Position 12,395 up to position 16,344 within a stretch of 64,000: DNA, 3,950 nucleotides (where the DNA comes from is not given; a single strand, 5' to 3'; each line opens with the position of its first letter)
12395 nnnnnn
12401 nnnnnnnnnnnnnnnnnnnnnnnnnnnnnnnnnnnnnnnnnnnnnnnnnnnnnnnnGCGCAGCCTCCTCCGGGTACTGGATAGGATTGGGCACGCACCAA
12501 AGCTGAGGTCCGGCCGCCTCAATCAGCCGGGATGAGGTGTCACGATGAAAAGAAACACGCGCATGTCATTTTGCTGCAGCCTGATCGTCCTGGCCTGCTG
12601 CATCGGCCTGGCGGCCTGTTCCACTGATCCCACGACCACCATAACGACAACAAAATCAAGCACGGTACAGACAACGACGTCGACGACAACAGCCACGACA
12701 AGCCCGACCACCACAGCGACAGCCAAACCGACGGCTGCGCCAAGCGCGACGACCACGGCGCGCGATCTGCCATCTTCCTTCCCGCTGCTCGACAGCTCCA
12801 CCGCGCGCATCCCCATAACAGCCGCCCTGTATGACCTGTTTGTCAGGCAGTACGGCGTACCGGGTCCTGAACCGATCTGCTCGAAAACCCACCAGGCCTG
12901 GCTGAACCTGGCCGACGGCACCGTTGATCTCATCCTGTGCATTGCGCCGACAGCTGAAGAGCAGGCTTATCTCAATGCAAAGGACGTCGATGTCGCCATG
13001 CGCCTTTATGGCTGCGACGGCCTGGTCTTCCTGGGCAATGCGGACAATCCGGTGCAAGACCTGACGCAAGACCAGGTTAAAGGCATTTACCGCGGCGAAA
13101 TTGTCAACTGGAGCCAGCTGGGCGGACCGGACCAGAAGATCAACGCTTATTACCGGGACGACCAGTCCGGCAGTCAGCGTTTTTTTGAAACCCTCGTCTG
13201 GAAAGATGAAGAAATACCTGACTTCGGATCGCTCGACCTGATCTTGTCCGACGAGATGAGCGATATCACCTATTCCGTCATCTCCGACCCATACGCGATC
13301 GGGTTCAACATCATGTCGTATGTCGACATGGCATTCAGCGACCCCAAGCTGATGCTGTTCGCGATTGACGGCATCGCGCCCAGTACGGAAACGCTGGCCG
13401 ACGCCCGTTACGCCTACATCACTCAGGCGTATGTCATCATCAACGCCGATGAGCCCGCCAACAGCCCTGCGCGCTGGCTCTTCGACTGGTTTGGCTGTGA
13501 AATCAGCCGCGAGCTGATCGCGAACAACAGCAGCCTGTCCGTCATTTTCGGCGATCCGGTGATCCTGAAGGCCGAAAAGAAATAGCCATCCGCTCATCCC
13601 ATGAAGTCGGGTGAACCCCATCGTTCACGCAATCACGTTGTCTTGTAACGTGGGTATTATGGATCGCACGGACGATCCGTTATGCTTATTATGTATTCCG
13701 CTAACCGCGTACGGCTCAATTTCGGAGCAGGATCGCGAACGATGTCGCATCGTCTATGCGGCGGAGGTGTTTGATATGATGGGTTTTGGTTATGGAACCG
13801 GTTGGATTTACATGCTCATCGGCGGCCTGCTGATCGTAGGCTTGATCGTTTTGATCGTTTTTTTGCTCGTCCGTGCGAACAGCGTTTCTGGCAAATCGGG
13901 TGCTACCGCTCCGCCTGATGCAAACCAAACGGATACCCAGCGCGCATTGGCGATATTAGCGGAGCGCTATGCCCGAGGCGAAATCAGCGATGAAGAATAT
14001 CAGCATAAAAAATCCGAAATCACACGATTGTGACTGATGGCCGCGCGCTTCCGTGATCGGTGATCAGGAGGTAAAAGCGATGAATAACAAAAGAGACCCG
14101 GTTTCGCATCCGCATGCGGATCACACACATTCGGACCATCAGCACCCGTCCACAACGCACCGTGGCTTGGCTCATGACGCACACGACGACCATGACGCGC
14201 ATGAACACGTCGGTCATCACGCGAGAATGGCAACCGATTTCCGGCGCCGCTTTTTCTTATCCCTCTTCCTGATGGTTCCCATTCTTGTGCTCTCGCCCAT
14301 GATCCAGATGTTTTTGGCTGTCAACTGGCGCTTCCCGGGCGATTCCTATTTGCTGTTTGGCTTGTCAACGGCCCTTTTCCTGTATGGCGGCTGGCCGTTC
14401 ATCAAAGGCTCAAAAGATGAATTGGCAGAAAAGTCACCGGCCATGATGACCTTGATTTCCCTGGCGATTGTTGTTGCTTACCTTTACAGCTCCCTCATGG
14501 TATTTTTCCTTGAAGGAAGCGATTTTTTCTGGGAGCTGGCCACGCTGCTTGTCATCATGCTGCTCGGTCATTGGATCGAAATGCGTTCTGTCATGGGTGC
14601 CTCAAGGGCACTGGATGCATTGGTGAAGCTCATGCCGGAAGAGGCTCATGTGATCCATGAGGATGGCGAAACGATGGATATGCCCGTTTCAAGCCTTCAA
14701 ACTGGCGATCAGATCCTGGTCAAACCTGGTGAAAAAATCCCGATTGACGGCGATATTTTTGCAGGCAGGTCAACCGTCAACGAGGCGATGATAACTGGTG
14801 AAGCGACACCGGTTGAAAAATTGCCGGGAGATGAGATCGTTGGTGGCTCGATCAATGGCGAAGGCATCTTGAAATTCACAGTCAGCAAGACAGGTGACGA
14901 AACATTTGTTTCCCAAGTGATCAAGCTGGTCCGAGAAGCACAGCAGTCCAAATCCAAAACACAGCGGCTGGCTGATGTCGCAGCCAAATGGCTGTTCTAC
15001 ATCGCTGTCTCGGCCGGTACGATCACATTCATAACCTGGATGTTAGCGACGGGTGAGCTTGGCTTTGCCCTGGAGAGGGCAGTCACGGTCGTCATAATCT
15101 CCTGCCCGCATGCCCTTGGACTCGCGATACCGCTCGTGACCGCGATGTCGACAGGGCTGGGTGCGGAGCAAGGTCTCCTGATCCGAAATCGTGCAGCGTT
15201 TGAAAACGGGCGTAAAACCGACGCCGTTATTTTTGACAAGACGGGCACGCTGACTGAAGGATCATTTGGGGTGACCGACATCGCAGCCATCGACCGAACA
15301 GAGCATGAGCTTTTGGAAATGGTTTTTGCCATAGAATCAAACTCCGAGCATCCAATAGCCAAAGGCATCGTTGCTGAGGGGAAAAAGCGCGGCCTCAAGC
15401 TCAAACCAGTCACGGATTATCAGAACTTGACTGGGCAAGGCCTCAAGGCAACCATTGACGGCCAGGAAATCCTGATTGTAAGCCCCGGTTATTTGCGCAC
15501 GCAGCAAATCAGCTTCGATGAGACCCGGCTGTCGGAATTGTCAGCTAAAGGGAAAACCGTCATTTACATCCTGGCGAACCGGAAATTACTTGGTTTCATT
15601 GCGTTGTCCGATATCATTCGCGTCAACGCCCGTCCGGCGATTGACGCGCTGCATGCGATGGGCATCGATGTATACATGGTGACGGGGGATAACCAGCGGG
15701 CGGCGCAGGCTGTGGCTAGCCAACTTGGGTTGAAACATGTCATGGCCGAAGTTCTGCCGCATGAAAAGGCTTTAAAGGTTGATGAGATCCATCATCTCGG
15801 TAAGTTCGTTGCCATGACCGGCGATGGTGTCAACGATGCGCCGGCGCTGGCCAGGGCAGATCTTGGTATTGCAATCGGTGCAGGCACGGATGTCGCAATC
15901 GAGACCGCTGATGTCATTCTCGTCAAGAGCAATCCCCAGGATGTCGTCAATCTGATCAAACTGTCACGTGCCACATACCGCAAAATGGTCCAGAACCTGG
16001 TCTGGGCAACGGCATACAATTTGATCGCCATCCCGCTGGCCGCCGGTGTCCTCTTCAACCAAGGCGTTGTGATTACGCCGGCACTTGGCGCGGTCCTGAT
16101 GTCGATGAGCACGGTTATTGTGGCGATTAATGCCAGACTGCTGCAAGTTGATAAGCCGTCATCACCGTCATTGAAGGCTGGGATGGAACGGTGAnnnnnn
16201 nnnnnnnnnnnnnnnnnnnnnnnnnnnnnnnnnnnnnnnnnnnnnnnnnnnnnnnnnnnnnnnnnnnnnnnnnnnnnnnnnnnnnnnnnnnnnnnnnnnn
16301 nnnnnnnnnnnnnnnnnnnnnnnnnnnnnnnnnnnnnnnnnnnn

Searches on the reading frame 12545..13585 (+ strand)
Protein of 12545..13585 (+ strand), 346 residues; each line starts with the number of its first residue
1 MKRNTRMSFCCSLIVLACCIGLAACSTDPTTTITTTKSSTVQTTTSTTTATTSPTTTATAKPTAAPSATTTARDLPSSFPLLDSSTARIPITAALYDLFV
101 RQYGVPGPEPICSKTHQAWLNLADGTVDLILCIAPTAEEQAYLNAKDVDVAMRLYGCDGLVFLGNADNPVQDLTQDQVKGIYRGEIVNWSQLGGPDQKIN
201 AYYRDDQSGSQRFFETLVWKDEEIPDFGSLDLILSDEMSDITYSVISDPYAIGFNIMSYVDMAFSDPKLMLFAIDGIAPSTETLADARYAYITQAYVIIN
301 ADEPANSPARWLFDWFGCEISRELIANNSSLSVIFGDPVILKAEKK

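Call 86: search_protein_families(library=pfam, proteins=[window:12545-13585:+], max_evalue=0.00001)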
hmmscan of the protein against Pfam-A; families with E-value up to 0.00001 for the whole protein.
window:12545-13585:+ (346 aa): 1 family
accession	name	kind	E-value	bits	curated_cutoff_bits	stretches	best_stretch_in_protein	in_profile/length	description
PF12849.12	PBP_like_2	-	5.6e-24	85.8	27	1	99-303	31-249/267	PBP superfamily domain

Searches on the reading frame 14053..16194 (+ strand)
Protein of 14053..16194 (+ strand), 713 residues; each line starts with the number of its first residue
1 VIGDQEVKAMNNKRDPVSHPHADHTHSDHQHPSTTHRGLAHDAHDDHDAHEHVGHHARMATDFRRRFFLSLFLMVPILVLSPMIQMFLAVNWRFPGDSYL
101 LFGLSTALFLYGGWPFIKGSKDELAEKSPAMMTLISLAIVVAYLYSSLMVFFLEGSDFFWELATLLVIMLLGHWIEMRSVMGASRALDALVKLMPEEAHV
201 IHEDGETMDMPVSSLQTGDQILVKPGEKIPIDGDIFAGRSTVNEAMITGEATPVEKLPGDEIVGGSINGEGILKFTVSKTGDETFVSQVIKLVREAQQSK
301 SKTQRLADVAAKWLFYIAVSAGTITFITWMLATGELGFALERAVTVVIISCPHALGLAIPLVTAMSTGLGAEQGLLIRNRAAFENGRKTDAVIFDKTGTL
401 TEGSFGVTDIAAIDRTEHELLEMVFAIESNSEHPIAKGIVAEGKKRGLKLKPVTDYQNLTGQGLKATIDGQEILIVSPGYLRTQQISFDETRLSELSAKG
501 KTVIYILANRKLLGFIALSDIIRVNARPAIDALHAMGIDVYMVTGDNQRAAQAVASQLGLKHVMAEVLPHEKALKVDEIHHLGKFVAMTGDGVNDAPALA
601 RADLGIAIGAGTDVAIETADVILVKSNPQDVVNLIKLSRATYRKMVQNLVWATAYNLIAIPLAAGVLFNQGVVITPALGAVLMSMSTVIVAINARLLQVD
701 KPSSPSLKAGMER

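Call 86: search_protein_families(library=pfam, proteins=[window:14053-16194:+], max_evalue=0.00001)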
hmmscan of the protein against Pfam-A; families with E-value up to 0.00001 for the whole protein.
window:14053-16194:+ (713 aa): 2 families
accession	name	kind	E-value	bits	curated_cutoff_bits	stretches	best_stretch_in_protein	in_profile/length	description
PF00122.25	E1-E2_ATPase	-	3.4e-51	173.8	28.1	1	192-371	1-179/181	E1-E2 ATPase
PF00702.32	Hydrolase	-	3.7e-33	116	26.4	1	390-603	2-191/191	haloacid dehalogenase-like hydrolase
